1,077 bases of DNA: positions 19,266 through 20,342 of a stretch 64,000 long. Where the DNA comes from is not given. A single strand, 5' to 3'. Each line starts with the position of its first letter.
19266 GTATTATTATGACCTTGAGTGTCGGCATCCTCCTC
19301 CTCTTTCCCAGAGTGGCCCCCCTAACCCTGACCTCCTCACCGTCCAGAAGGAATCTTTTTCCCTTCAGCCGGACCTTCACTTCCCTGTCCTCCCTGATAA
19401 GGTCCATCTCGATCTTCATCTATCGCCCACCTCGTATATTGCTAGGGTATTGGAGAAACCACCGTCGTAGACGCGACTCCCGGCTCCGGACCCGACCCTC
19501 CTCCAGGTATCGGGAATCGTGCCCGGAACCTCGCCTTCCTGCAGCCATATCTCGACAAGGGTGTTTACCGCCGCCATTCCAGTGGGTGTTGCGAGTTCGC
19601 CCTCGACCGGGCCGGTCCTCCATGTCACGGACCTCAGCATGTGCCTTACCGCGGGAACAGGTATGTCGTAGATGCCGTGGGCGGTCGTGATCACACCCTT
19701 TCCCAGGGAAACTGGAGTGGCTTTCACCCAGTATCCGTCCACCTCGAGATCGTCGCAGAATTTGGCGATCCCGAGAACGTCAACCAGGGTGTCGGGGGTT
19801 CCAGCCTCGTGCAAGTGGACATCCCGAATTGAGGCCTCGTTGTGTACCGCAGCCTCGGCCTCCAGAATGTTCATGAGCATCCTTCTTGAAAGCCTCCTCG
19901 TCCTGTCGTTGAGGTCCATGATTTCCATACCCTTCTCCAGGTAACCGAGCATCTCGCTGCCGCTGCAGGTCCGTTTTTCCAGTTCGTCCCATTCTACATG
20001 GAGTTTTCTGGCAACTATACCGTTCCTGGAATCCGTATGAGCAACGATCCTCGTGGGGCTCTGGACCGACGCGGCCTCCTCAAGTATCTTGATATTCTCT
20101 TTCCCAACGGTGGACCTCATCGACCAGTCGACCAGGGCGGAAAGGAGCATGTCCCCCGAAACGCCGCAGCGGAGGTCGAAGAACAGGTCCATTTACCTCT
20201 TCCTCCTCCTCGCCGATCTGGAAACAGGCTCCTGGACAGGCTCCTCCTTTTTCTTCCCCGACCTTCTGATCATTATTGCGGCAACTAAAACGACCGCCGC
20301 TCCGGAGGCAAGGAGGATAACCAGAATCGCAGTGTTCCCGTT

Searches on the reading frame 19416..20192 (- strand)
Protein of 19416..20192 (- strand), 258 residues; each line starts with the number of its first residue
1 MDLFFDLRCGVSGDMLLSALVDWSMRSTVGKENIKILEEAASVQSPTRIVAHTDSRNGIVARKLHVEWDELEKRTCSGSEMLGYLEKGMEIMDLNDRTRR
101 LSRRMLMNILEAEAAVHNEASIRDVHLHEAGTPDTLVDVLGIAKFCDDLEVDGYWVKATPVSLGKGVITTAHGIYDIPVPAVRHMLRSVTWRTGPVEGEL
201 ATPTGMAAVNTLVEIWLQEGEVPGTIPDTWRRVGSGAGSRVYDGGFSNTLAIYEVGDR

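Call 38: search_protein_families(library=pfam, proteins=[window:19416-20192:-], max_evalue=0.001)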
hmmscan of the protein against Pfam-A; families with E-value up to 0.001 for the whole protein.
window:19416-20192:- (258 aa): 1 family
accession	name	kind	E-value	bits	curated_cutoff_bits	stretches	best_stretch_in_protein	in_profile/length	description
PF01969.22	Ni_insertion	-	5e-46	158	22.1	1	3-250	1-230/375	Nickel insertion protein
